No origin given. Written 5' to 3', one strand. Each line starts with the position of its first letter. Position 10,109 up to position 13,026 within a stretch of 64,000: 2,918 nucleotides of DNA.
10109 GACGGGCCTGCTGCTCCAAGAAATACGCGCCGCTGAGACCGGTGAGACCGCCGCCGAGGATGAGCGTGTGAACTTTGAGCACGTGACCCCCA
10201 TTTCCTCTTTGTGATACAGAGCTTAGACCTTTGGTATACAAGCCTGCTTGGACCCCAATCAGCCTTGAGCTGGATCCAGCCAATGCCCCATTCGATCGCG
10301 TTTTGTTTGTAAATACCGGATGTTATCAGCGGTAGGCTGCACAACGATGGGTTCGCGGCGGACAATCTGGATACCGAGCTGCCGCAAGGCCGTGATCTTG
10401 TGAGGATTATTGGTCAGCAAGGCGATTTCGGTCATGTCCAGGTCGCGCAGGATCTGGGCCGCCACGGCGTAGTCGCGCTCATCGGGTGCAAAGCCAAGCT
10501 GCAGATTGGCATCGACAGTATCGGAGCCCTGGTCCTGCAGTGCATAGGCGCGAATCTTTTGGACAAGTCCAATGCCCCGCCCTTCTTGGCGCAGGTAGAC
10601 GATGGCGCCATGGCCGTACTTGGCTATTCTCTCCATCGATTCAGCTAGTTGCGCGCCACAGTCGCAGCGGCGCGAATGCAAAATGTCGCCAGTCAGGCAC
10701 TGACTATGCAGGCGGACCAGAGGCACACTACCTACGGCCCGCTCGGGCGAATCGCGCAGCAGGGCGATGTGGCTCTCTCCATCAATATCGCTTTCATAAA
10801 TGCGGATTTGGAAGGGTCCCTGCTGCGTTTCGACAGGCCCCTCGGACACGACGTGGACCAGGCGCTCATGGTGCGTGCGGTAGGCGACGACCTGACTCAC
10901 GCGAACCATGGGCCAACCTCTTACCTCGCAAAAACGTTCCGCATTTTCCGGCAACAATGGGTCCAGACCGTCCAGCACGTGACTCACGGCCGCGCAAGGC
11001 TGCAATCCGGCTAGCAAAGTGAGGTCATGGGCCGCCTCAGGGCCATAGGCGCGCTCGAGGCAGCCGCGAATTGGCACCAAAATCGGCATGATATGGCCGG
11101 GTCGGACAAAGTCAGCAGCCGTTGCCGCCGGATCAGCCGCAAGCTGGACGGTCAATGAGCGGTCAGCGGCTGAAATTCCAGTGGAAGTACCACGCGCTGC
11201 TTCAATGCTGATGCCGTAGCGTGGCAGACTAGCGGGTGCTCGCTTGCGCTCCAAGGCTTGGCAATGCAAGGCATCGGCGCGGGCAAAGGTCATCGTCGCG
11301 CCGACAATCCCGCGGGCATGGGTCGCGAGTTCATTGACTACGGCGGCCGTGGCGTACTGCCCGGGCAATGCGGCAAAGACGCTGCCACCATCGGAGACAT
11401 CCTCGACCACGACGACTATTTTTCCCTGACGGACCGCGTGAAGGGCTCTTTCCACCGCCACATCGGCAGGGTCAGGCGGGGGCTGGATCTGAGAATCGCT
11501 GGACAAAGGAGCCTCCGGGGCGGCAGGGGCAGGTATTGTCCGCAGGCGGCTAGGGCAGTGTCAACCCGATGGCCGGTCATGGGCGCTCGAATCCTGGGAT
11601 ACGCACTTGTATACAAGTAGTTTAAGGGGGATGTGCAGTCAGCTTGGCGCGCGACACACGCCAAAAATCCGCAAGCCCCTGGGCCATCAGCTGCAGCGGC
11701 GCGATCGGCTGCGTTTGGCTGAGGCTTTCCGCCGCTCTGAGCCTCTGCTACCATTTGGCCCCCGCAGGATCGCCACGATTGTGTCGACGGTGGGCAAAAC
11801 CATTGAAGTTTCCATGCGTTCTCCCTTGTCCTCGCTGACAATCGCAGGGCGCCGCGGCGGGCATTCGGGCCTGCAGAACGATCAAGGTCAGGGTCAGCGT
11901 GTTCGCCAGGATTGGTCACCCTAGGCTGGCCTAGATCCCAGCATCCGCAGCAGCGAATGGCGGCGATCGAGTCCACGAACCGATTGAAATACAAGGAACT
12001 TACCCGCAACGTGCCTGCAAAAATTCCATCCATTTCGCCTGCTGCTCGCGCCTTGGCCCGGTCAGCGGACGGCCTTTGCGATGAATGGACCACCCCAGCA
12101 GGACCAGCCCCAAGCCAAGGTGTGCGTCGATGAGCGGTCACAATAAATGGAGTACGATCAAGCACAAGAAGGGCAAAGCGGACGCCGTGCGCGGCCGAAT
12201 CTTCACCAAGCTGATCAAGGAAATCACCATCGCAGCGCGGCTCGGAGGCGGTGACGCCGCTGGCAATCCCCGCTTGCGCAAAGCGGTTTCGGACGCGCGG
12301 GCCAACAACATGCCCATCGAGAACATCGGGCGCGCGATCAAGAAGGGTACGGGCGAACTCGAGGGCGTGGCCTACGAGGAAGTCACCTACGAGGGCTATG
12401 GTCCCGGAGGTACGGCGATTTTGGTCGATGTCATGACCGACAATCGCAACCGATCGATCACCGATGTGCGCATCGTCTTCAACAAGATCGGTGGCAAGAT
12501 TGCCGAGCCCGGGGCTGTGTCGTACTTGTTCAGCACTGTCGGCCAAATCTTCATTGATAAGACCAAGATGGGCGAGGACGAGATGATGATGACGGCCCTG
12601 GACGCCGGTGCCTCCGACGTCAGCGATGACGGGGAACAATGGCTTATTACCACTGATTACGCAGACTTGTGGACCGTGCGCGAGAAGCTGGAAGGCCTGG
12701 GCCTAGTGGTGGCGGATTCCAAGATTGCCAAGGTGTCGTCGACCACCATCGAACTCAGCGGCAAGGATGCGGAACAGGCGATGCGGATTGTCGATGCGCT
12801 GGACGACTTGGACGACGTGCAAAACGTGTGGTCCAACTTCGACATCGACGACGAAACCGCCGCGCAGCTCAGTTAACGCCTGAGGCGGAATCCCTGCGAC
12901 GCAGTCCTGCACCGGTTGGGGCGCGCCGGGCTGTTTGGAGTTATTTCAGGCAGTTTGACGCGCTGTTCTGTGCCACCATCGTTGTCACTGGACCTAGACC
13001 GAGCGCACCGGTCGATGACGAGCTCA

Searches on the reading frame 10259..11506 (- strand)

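Call 65: search_protein_families(library=pfam, proteins=[window:10259-11506:-])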
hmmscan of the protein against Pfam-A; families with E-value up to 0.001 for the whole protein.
window:10259-11506:- (415 aa): 2 families
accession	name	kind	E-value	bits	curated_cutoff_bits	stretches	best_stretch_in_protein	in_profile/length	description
PF00925.25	GTP_cyclohydro2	-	3.5e-63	212.5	23.3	1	222-385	5-164/165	GTP cyclohydrolase II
PF00926.24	DHBP_synthase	-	2.1e-37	128.9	26.4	1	19-209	1-191/191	3,4-dihydroxy-2-butanone 4-phosphate synthase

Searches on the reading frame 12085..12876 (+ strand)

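Call 65: search_protein_families(library=pfam, proteins=[window:12085-12876:+])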
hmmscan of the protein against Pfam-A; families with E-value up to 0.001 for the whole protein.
window:12085-12876:+ (263 aa): 2 families
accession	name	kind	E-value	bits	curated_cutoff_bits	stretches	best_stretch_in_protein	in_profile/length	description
PF01709.26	Transcrip_reg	-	5.6e-52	176.1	27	1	97-252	1-160/160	TACO1/YebC second and third domain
PF20772.2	TACO1_YebC_N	-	5.6e-31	107.3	36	1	20-91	1-73/73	TACO1/YebC protein N-terminal domain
